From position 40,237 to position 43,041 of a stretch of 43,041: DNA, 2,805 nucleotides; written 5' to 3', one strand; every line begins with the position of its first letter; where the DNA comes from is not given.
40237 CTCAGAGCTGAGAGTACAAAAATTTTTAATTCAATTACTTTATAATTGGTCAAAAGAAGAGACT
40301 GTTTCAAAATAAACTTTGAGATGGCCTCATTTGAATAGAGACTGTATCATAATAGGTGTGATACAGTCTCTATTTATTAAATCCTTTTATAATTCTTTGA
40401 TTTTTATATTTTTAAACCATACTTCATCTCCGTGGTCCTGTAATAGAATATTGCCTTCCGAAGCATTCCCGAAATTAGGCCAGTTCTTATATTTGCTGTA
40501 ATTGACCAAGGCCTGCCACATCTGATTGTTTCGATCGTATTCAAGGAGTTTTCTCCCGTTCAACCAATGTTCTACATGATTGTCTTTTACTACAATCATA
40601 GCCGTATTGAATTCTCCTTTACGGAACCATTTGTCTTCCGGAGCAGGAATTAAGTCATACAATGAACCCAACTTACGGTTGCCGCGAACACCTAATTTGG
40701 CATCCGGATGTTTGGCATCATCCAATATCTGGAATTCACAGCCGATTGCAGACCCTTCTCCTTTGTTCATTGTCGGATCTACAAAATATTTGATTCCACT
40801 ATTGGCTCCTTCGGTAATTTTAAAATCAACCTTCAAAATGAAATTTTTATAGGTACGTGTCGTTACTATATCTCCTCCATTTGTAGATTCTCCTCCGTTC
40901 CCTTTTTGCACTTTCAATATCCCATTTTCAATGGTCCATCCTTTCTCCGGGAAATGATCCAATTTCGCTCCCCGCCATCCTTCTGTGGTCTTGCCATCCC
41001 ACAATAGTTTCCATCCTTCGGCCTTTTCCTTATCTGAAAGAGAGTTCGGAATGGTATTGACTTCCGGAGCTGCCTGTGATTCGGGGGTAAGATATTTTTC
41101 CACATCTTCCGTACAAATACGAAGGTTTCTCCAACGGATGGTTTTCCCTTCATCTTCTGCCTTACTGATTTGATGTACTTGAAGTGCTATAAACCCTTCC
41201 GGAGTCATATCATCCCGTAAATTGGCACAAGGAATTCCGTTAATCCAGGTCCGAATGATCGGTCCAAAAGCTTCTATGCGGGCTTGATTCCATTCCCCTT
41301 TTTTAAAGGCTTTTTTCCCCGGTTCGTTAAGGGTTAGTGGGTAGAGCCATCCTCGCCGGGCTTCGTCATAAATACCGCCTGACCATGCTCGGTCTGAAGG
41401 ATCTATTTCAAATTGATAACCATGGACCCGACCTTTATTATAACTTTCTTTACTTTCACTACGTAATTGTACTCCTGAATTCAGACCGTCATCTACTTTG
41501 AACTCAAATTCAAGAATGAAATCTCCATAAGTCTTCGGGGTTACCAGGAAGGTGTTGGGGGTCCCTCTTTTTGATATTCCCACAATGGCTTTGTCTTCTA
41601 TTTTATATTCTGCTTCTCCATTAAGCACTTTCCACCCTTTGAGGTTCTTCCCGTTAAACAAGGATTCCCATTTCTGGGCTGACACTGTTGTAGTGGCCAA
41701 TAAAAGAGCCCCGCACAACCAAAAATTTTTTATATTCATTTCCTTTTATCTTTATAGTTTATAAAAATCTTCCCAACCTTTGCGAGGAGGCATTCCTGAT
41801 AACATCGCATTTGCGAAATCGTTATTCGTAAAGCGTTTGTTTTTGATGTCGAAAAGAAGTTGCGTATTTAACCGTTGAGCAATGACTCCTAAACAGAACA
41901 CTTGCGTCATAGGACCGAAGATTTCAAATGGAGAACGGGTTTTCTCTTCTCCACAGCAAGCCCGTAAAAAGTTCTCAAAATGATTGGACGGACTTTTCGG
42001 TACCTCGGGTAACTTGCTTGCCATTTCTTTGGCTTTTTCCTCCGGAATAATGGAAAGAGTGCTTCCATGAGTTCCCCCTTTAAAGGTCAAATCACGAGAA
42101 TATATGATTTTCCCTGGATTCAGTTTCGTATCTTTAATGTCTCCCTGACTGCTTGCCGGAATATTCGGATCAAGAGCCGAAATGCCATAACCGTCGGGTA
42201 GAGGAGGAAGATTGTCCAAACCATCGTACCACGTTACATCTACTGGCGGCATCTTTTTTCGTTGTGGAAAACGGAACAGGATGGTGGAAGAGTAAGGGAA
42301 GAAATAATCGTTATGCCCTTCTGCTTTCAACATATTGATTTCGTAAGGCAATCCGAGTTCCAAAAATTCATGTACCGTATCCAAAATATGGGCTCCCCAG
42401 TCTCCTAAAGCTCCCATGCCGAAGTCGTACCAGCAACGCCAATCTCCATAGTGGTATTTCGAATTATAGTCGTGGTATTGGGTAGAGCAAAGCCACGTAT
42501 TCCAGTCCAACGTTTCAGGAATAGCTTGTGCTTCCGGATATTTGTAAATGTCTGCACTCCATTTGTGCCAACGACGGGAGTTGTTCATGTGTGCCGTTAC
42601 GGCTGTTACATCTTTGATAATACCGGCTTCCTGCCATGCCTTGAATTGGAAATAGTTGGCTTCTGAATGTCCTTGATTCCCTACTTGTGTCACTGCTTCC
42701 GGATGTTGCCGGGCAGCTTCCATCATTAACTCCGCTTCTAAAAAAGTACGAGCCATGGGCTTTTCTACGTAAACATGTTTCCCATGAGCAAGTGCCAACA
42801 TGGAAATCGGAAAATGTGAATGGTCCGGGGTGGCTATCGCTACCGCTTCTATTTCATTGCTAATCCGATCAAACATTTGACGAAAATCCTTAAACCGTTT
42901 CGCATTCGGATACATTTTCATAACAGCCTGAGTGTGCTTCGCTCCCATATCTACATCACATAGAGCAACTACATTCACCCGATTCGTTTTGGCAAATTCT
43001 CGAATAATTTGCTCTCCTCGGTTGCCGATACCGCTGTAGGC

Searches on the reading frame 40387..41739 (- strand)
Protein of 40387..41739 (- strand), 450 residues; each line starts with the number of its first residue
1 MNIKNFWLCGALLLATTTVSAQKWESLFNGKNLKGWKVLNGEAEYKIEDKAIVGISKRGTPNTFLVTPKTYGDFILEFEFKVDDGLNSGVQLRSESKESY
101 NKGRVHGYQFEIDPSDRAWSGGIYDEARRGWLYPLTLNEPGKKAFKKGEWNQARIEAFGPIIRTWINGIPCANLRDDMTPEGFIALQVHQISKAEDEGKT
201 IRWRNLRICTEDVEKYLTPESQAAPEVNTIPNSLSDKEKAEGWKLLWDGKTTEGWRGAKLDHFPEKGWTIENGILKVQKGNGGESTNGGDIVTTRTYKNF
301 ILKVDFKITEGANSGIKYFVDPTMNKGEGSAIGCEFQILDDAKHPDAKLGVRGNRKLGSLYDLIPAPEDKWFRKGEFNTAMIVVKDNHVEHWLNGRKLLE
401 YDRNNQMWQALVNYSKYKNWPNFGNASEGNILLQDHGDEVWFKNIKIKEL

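Call 4: search_protein_families(library=pfam, proteins=[window:40387-41739:-], max_evalue=0.01)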
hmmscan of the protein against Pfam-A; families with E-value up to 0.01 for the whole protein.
window:40387-41739:- (450 aa): 1 family
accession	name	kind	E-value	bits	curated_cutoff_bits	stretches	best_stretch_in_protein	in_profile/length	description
PF06439.18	3keto-disac_hyd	-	1.5e-90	302.7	26.8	2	242-448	1-187/187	3-keto-disaccharide hydrolase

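Call 37: find_encoding_contigs(protein=window:40387-41739:-, flank=8000, max_places=10)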
Protein window:40387-41739:- (450 aa): 2 contigs read that carry it; 2 places shown.
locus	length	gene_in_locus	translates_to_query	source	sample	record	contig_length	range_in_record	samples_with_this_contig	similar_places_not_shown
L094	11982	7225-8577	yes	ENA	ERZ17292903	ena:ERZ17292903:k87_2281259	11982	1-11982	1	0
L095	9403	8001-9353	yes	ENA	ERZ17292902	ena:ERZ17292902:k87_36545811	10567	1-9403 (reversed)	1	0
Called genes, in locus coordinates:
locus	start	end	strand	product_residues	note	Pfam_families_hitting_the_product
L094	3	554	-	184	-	?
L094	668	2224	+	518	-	PF00072:Response_reg, PF08665:PglZ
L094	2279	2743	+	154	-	PF02367:TsaE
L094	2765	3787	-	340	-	PF00892:EamA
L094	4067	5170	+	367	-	PF01571:GCV_T, PF08669:GCV_T_C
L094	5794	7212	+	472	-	PF01408:GFO_IDH_MocA, PF19051:GFO_IDH_MocA_C2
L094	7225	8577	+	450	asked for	PF06439:3keto-disac_hyd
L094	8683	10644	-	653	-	PF02384:N6_Mtase, PF01170:UPF0020 (weak), PF07669:Eco57I, PF01420:Methylase_S (weak)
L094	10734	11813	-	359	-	-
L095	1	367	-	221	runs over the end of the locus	PF00072:Response_reg, PF00196:GerE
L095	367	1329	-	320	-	PF07730:HisKA_3, PF02518:HATPase_c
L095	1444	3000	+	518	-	PF00072:Response_reg, PF08665:PglZ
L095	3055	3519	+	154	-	PF02367:TsaE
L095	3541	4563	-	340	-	PF00892:EamA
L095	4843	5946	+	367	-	PF01571:GCV_T, PF08669:GCV_T_C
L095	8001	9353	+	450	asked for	PF06439:3keto-disac_hyd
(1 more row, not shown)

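Call 63: find_homologous_proteins(query=window:40387-41739:-, max_evalue=1e-100)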
Query window:40387-41739:- (450 aa): 7849 proteins with E <= 1e-100 among 8000 candidates; the best 120 are listed.
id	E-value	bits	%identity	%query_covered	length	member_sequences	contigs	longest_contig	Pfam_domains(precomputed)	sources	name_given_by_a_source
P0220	1.2e-280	949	89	100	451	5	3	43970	PF06439.19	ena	-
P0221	3.2e-271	918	63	97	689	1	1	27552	PF06439.19,PF20407.6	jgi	jgi:hypothetical protein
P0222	5.8e-249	845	61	95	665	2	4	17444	PF06439.19,PF20407.6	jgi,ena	-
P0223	6.1e-247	838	59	95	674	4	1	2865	PF06439.19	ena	-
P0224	1.4e-240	817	73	98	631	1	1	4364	PF06439.19,PF20407.6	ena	-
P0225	9.5e-240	814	72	100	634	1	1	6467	PF06439.19,PF20407.6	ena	-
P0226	1.4e-239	814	72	100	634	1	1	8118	PF06439.19,PF20407.6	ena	-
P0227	1.7e-238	810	77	100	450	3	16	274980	PF06439.19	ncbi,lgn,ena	-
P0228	2.7e-237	806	78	100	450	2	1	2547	PF06439.19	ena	-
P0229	7.2e-237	805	-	-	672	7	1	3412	PF06439.19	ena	-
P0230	7.7e-236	802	-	-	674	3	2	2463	PF06439.19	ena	-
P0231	4.3e-235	799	78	98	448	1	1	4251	PF06439.19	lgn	-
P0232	5.4e-235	799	75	99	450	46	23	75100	PF06439.19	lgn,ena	-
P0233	9.9e-235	798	76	100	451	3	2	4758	PF06439.19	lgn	-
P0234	1.1e-234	798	76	96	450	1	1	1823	PF06439.19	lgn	-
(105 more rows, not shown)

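Call 64: find_encoding_contigs(protein=P0220, flank=10000, max_places=3)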
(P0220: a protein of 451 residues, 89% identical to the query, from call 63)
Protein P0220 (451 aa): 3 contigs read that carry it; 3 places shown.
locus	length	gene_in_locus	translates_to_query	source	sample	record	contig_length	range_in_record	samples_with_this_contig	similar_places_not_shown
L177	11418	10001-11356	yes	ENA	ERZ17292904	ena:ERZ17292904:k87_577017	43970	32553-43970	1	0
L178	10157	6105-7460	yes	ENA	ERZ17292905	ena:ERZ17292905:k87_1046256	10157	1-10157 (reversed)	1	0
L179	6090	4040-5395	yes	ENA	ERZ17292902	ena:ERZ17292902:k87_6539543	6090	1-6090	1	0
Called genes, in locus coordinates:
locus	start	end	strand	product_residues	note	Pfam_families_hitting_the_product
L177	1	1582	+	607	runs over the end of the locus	-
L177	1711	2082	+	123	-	PF06803:DUF1232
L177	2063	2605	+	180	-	-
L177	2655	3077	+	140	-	-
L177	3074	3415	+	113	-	-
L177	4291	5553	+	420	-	PF00691:OmpA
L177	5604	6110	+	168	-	PF16378:DUF4988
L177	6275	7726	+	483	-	-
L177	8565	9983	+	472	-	PF01408:GFO_IDH_MocA, PF19051:GFO_IDH_MocA_C2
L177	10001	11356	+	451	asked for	PF06439:3keto-disac_hyd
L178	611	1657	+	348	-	PF00691:OmpA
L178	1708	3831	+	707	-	PF16378:DUF4988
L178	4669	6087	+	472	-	PF01408:GFO_IDH_MocA, PF19051:GFO_IDH_MocA_C2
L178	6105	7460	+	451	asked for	PF06439:3keto-disac_hyd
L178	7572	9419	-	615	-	PF05496:RuvB_N (faint), PF13177:DNA_pol3_delta2, PF13401:AAA_22 (weak), PF00004:AAA, PF22608:DNAX_ATPase_lid, PF12169:DNA_pol3_gamma3 (weak)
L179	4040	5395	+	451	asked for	PF06439:3keto-disac_hyd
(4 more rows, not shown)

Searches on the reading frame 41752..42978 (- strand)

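Call 4: search_protein_families(library=pfam, proteins=[window:41752-42978:-], max_evalue=0.01)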
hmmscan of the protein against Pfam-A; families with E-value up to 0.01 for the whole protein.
window:41752-42978:- (408 aa): 4 families
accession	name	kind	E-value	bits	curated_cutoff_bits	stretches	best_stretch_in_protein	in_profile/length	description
PF19051.5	GFO_IDH_MocA_C2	-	1e-14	55.1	23.3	2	146-207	41-102/254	Oxidoreductase family, C-terminal alpha/beta domain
PF01408.29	GFO_IDH_MocA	-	1.1e-13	52.3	24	1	4-96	29-116/120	Oxidoreductase family, NAD-binding Rossmann fold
PF22725.1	GFO_IDH_MocA_C3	-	0.0029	18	27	0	166-206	21-61/124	GFO/IDH/MocA C-terminal domain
PF09636.16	XkdW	-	0.0085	16.3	24.6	0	17-33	3-19/57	XkdW protein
